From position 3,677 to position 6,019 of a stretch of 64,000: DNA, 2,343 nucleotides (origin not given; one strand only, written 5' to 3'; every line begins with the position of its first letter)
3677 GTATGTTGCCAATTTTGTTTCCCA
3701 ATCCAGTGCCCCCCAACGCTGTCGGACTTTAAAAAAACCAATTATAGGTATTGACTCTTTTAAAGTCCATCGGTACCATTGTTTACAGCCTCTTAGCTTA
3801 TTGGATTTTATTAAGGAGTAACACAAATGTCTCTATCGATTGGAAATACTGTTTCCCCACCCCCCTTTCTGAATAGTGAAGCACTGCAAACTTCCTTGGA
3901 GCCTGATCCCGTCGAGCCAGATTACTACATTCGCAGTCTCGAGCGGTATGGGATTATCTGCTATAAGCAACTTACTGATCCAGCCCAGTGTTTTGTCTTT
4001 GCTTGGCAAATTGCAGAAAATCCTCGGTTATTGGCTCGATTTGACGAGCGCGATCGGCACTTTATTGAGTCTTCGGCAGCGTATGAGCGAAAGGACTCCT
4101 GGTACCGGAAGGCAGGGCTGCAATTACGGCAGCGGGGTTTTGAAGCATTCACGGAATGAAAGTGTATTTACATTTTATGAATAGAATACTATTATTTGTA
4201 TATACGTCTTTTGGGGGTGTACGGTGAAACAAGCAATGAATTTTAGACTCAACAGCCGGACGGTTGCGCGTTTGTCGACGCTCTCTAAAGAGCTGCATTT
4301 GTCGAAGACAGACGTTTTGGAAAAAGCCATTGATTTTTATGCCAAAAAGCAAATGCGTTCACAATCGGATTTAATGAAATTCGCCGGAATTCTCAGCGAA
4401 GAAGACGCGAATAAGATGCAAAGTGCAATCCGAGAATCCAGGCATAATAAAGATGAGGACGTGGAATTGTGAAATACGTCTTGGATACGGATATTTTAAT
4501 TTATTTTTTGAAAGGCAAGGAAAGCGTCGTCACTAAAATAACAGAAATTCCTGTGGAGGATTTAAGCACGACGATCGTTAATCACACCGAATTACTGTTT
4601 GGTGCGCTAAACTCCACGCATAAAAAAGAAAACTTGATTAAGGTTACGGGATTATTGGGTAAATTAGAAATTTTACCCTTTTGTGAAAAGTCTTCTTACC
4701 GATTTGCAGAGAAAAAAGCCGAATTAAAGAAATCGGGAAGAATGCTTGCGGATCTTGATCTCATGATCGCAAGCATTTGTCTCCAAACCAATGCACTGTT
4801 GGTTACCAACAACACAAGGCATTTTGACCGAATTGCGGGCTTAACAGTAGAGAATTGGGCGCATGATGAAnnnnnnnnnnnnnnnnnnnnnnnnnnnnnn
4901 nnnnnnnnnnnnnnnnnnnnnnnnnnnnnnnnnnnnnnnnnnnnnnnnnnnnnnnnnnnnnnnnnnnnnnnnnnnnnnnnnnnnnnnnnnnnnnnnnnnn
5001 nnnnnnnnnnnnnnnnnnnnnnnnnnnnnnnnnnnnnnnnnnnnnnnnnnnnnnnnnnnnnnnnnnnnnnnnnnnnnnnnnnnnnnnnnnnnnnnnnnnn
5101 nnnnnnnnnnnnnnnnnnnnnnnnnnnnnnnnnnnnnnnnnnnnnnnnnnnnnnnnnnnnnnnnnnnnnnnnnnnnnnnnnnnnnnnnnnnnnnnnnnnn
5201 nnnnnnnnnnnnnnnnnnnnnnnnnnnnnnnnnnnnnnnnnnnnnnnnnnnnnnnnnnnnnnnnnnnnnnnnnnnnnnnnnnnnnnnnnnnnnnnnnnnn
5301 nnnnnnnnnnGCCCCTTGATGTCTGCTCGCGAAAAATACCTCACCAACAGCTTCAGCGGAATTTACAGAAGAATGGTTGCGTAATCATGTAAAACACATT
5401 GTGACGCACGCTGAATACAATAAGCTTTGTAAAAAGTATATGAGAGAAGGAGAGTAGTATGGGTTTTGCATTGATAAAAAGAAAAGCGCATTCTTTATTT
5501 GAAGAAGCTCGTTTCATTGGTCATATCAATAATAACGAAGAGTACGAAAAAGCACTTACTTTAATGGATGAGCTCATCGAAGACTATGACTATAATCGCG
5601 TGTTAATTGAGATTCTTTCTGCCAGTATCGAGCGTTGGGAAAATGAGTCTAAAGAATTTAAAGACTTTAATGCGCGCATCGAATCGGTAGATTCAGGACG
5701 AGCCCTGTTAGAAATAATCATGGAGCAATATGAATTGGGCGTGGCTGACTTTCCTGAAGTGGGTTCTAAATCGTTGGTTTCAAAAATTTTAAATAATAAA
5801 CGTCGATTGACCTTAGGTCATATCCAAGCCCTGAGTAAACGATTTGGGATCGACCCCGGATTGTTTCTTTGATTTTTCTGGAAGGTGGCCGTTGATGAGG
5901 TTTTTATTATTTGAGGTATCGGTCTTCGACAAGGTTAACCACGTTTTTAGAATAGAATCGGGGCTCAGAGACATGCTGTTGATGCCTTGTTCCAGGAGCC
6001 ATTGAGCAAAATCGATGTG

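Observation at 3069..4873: Module 1 of a duplicated architecture: regulator + 110-aa unknown protein + VapBC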

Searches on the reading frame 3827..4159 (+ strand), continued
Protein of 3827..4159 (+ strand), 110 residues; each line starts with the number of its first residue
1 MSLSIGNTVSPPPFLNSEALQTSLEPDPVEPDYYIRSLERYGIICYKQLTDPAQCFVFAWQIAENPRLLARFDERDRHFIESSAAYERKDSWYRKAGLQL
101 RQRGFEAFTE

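Call 58: find_encoding_contigs(protein=P0006, flank=6000, max_places=4)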
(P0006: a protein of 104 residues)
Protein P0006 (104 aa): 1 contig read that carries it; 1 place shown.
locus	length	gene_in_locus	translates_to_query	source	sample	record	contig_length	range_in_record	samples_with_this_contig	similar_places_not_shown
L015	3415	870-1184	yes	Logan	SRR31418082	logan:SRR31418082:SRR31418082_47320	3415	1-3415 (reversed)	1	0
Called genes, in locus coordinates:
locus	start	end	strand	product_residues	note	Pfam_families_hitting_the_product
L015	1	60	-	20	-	?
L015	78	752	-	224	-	PF01381:HTH_3 (weak), PF13443:HTH_26, PF00717:Peptidase_S24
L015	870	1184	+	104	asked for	-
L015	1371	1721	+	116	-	PF00825:Ribonuclease_P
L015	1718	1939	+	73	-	PF01809:YidD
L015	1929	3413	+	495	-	?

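Call 59: find_encoding_contigs(protein=P0007, flank=6000, max_places=4)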
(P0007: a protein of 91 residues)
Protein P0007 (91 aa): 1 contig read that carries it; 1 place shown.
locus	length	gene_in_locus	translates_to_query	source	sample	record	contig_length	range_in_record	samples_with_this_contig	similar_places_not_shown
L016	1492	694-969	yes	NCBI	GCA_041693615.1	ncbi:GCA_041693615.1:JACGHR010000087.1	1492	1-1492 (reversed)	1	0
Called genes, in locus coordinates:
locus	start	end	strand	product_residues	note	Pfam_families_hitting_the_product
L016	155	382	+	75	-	-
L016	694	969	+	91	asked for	-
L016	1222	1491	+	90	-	?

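Call 60: find_encoding_contigs(protein=P0003, flank=6000, max_places=4)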
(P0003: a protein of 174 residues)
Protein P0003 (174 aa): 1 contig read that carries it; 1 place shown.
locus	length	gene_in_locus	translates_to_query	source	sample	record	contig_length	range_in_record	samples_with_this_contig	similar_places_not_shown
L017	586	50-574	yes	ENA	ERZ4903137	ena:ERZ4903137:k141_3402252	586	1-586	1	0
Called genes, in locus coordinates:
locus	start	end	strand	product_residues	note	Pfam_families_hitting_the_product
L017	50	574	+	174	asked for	-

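Call 61: find_encoding_contigs(protein=P0008, flank=6000, max_places=4)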
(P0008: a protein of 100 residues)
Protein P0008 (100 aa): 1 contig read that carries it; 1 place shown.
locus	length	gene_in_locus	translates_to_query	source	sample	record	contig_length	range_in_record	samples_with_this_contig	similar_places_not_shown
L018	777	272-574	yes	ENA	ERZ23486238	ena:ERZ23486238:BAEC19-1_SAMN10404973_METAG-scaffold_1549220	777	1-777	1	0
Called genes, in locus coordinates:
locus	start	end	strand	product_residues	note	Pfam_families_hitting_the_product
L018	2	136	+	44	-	?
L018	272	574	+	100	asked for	-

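Call 63: find_related_loci(query=A4, collection=metagenome_contigs, flank=6000)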
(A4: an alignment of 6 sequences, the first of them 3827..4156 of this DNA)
Query A4 (110 aa) in metagenome_contigs; peptide patterns used: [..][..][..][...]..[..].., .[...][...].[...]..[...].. (x = any residue, [..] = any of these).
98 stretches matched a pattern, but none encodes a relative of the query by tblastn (E <= 1e-3).
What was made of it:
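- Tried and rejected: The second found nothing (call 63).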

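Call 65: search_protein_families(library=pfam, alignment_id=A3, max_evalue=5)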
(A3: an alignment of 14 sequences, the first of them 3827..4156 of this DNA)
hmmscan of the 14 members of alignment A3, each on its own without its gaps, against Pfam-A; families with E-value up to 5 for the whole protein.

A. member 1, window:3827-4156:+ (110 aa): 0 families

B. families by the number of members that match (of 14 scanned): 3 families
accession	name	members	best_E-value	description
PF21838.2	DUF6897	1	0.055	Domain of unknown function (DUF6897)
PF12672.12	DUF3793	1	0.12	Protein of unknown function (DUF3793)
PF22613.1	Transketolase_C_1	1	0.16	Transketolase-like TK C-terminal domain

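Call 66: search_protein_families(library=padloc, alignment_id=A3, max_evalue=1)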
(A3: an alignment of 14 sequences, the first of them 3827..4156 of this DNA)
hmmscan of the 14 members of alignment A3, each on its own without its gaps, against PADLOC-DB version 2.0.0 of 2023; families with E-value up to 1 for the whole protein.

A. member 1, window:3827-4156:+ (110 aa): 0 families

B. families by the number of members that match (of 14 scanned): 2 families
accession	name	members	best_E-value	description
PDLC03256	MTase_II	1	0.0092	Type II methyltransferase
PDLC01982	CARF_m3--CARF_PIN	1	0.045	-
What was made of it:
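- On Any described protein family or fold for X: PADLOC: none (call 66).
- No PADLOC or TA-family match for X (calls 65, 66).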

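Call 67: search_solved_structures(query=A3, max_evalue=10)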
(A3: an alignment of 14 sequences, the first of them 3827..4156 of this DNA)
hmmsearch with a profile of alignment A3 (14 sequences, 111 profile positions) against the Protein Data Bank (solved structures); distinct sequences matched with E-value up to 10: 2.
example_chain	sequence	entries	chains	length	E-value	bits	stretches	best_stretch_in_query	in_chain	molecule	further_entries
7jw3_C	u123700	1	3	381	0.18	14.8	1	48-72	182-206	Exonuclease mut-7 homolog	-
4nhb_A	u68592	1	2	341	0.18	14.7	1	58-90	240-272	TRAP dicarboxylate transporter-DctP subunit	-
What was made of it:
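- On Any described protein family or fold for X: PDB sequence search: best E=0.18 (call 67).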

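Call 75: list_cluster_members(proteins=[P0003, P0004, P0005, P0006, P0007, P0008, P0009, P0010, P0012, P0013])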
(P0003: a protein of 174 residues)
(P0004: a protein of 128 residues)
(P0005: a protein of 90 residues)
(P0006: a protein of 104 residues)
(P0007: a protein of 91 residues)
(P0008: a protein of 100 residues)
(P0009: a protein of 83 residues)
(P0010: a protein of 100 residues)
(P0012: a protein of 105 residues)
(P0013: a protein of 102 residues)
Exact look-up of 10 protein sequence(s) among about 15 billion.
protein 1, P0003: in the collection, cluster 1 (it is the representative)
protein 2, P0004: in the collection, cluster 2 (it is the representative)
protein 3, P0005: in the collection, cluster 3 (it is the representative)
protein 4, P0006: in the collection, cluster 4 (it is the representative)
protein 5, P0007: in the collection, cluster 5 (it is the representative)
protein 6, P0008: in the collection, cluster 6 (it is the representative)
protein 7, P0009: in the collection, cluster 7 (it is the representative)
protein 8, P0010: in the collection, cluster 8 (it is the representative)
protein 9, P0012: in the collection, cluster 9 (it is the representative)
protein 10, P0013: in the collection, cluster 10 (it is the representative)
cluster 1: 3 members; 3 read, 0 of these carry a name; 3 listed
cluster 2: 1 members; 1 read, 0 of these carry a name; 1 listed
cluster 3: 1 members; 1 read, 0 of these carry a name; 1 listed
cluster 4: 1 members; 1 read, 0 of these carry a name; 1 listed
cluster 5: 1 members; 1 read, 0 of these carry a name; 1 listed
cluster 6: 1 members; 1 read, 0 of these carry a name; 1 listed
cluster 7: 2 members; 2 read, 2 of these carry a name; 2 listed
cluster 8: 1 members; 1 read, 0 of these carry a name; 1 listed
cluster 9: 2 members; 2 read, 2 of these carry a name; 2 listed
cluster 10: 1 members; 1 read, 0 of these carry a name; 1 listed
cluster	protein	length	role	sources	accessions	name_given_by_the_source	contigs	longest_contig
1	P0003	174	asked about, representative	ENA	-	-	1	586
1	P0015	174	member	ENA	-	-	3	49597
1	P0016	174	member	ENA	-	-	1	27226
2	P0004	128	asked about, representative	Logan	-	-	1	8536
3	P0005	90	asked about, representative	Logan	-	-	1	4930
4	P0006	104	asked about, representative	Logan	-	-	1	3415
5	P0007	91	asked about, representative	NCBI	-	-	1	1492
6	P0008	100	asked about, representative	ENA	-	-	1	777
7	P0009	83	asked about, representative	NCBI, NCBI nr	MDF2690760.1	MAG: hypothetical protein K0S29_615 [Gammaproteobacteria bacterium] | hypothetical protein [Gammaproteobacteria bacterium]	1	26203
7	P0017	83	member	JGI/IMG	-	hypothetical protein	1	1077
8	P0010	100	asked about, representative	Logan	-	-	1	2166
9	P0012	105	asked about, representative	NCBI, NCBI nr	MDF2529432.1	MAG: hypothetical protein K0Q57_312 [Gammaproteobacteria bacterium] | hypothetical protein [Gammaproteobacteria bacterium]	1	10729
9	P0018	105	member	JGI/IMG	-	hypothetical protein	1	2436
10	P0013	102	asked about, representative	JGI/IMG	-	-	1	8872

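Call 87: find_related_loci(query=A4, collection=viral_contigs, flank=5000)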
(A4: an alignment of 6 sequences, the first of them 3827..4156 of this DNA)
Query A4 (110 aa) in viral_contigs; peptide patterns used: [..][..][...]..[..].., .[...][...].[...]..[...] (x = any residue, [..] = any of these).
79 stretches matched a pattern, but none encodes a relative of the query by tblastn (E <= 1e-3).

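Call 98: search_protein_families(library=pfam, proteins=[L013:6406-6612:+, L013:6599-6850:+], max_evalue=1)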
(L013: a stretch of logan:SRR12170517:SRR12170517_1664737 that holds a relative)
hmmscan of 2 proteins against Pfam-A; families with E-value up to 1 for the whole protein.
L013:6406-6612:+ (69 aa): 0 families

L013:6599-6850:+ (84 aa): 3 families
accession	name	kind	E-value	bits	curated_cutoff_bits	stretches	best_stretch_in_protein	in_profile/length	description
PF00196.25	GerE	-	5.2e-10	39.2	23.5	1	19-71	2-54/57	Bacterial regulatory proteins, luxR family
PF08281.18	Sigma70_r4_2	-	0.0041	17.2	25.7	1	22-55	15-47/54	Sigma-70, region 4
PF04545.22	Sigma70_r4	-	0.0058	16.6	24.1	1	22-51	9-37/50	Sigma-70, region 4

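Call 99: list_cluster_members(proteins=[P0001, P0002, P0011, P0014, P0015, P0016])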
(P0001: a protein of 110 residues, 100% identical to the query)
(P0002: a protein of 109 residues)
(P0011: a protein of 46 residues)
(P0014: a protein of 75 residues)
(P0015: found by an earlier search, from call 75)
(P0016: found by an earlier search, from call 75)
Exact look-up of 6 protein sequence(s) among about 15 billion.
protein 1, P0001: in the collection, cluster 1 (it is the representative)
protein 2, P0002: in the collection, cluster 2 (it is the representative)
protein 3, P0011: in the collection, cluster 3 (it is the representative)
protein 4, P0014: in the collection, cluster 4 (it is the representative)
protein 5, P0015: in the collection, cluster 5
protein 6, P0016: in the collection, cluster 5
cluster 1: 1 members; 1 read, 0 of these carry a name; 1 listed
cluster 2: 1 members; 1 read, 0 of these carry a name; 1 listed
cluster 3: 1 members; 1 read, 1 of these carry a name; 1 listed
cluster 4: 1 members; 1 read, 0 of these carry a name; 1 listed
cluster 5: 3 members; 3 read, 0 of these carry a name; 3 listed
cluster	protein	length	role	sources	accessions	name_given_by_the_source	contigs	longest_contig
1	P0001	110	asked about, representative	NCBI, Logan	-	-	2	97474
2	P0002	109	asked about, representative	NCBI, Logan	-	-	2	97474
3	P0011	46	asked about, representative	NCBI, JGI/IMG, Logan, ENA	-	hypothetical protein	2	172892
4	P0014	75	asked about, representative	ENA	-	-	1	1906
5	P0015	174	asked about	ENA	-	-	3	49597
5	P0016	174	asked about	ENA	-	-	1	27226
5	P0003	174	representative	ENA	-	-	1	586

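Call 102: find_related_loci(query=A6, collection=metagenome_contigs, flank=10000)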
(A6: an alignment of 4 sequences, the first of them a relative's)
Query A6 (174 aa) in metagenome_contigs; peptide patterns used: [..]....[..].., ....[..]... (x = any residue, [..] = any of these).
380 stretches matched a pattern; 1 encode a relative of the query (tblastn E <= 1e-3); 1 distinct loci.
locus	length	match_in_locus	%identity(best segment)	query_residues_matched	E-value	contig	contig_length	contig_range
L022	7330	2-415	99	37-174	1e-94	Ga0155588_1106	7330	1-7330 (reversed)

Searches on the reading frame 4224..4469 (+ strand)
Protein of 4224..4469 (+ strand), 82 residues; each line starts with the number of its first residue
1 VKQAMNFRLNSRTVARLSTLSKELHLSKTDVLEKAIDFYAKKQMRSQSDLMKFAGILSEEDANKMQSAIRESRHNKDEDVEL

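Call 4: search_protein_families(library=pfam, proteins=[window:4224-4469:+], max_evalue=0.01)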
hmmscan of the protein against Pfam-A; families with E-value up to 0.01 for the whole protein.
window:4224-4469:+ (82 aa): 3 families
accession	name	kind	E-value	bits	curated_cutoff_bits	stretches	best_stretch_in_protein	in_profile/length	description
PF02697.20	VAPB_antitox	-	3.7e-06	28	27.9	1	27-75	22-67/69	Putative antitoxin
PF12651.13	RHH_3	-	0.0011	19.3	21.6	1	1-42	1-42/44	Ribbon-helix-helix domain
PF01402.27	RHH_1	-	0.0037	17.6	20.5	0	7-41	4-38/39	Ribbon-helix-helix protein, copG family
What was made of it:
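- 4224..4472 (+): VapB1: ribbon-helix-helix antitoxin. An alternative start at 4236 gives the 78-aa gene call. Pfam VAPB_antitox E=3.7e-6 and RHH_3 (call 4).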

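Call 5: search_protein_families(library=ncbifam, proteins=[window:4224-4469:+], max_evalue=0.01)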
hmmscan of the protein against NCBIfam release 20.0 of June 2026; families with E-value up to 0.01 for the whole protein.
window:4224-4469:+ (82 aa): 2 families
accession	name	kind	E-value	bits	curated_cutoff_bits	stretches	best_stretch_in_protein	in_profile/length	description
NF010251.0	PRK13696.1-3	equivalog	2e-06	28.2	101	1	29-80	29-77/84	hypothetical protein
NF041200.1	mob_BfmA_Nterm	domain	0.00041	20.5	24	1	7-52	4-49/81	BfmA/BtgA family mobilization protein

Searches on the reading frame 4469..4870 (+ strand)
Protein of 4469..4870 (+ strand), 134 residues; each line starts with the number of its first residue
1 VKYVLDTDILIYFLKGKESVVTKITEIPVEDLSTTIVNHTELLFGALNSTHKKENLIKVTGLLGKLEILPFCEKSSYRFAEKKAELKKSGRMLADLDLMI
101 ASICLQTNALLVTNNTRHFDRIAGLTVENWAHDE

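Call 4: search_protein_families(library=pfam, proteins=[window:4469-4870:+], max_evalue=0.01)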
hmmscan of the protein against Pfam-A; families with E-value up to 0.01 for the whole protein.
window:4469-4870:+ (134 aa): 1 family
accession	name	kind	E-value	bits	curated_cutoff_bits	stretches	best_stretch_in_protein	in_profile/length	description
PF01850.27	PIN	-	1.3e-13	52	23.6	1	3-124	1-119/120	PIN domain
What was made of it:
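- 4469..4873 (+): VapC1: PIN-domain toxin, overlapping vapB1 by 4 nt. Pfam PIN E=1.3e-13 (call 4).
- Checked: PIN toxin, 4469..4873 (+): Pfam E=1.3e-13 (call 4).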

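Call 5: search_protein_families(library=ncbifam, proteins=[window:4469-4870:+], max_evalue=0.01)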
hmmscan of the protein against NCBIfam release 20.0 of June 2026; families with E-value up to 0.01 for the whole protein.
window:4469-4870:+ (134 aa): 3 families
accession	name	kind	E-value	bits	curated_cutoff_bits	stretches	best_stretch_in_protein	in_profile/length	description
NF047863.1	VapCLeptosp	equivalog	1.8e-34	118.9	140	1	3-131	1-130/130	type II toxin-antitoxin system tRNA(fMet)-specific endonuclease VapC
NF010285.0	PRK13725.1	subfamily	7.6e-20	71.2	143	1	1-131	2-132/132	tRNA(fMet)-specific endonuclease VapC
NF047959.1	TA_toxin_VapC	equivalog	1.2e-08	35.1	80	1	4-123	2-120/125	type II toxin-antitoxin system VapC family toxin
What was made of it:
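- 4469..4873 (+): NCBIfam tRNA(fMet)-specific VapC scores 118.9 bits, below the 140-bit cut-off (call 5).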

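Call 88: search_dna_similar(query=window:4469-4870:+, collection=plasmids, mode=protein, max_evalue=1e-10, max_rows=12)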
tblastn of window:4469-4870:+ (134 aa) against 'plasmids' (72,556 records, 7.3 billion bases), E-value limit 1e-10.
Records with a match: 1693; places in all: 1716; records where one place covers at least 80% of the query: 1679.
Best place of each record, by identity: <60% 1693.
By first word of the organism name: Escherichia 817; Salmonella 228; Shigella 134; Piscirickettsia 78; Xanthomonas 55; Burkholderia 47; Acinetobacter 46; Sinorhizobium 40; Klebsiella 16; Serratia 15; and 73 more.
By predicted mobility (MOB-suite, as given by PLSDB): conjugative 1303; non-mobilizable 231; mobilizable 159.
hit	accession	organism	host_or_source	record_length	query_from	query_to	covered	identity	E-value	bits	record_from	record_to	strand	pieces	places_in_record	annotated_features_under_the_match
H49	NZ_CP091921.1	Nostoc sp. UHCC 0870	cell culture,Brackish water, ...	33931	1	130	97%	37.8%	5e-13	71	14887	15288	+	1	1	type II toxin-antitoxin system VapC family toxin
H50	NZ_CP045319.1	Roseivivax sp. THAF197b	pure culture,Surface of a polyethylene ...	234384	1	131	98%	37.4%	5e-19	88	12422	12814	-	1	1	vapC: tRNA(fMet)-specific endonuclease VapC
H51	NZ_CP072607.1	Burkholderia latens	Homo sapiens,sputum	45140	3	130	96%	37.9%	4e-17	83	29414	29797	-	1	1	type II toxin-antitoxin system VapC family toxin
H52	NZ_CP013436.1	Burkholderia latens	Homo sapiens,CF Maxillary Sinus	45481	3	130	96%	37.9%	4e-17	83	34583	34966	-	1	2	type II toxin-antitoxin system VapC family toxin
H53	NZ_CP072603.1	Burkholderia latens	Homo sapiens,sputum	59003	3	130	96%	37.9%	4e-17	83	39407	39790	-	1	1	type II toxin-antitoxin system VapC family toxin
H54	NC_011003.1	Burkholderia cenocepacia J2315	-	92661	3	130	96%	37.9%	4e-17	83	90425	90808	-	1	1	type II toxin-antitoxin system VapC family toxin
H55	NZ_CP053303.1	Burkholderia cenocepacia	Homo sapiens,sputum from cystic ...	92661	3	130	96%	37.9%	4e-17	83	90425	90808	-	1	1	type II toxin-antitoxin system VapC family toxin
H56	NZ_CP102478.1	Burkholderia cenocepacia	Homo sapiens,pure culture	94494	3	130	96%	37.9%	4e-17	83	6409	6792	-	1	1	type II toxin-antitoxin system VapC family toxin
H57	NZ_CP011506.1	Burkholderia pyrrocinia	Microbe,soil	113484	3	130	96%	37.9%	4e-17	83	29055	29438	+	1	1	type II toxin-antitoxin system VapC family toxin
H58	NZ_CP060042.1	Burkholderia cenocepacia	Soil,soil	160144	3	130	96%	37.9%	4e-17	83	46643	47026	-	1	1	type II toxin-antitoxin system VapC family toxin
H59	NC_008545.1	Burkholderia cenocepacia HI2424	-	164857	3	130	96%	37.9%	4e-17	83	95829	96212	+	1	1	type II toxin-antitoxin system VapC family toxin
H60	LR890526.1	Burkholderia cepacia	Homo sapiens,catheter tip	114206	3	130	96%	37.9%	1e-16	82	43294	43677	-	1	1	record has no annotation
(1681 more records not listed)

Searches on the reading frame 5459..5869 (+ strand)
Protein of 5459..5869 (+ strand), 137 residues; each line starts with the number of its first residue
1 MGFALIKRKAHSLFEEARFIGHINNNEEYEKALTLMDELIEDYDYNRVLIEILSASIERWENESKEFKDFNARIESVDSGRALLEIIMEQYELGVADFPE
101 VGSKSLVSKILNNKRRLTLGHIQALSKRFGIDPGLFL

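Call 4: search_protein_families(library=pfam, proteins=[window:5459-5869:+], max_evalue=0.01)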
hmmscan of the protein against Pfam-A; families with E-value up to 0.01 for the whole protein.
window:5459-5869:+ (137 aa): 1 family
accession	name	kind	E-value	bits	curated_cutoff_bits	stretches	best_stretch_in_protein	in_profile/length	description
PF01381.28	HTH_3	-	0.00022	21.6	23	1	103-135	22-54/55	Helix-turn-helix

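Call 98: search_protein_families(library=pfam, proteins=[window:5459-5869:+], max_evalue=1)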
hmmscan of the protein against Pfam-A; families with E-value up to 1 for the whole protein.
window:5459-5869:+ (137 aa): 3 families
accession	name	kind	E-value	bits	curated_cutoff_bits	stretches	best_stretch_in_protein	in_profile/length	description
PF01381.28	HTH_3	-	0.00022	21.6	23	1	103-135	22-54/55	Helix-turn-helix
PF13870.11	CCDC113_CCDC96_CC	-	0.043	14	31.6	1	22-67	126-171/177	CCDC113/CCDC96, coiled-coil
PF13443.12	HTH_26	-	0.045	14.5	22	1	103-134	23-55/63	Cro/C1-type HTH DNA-binding domain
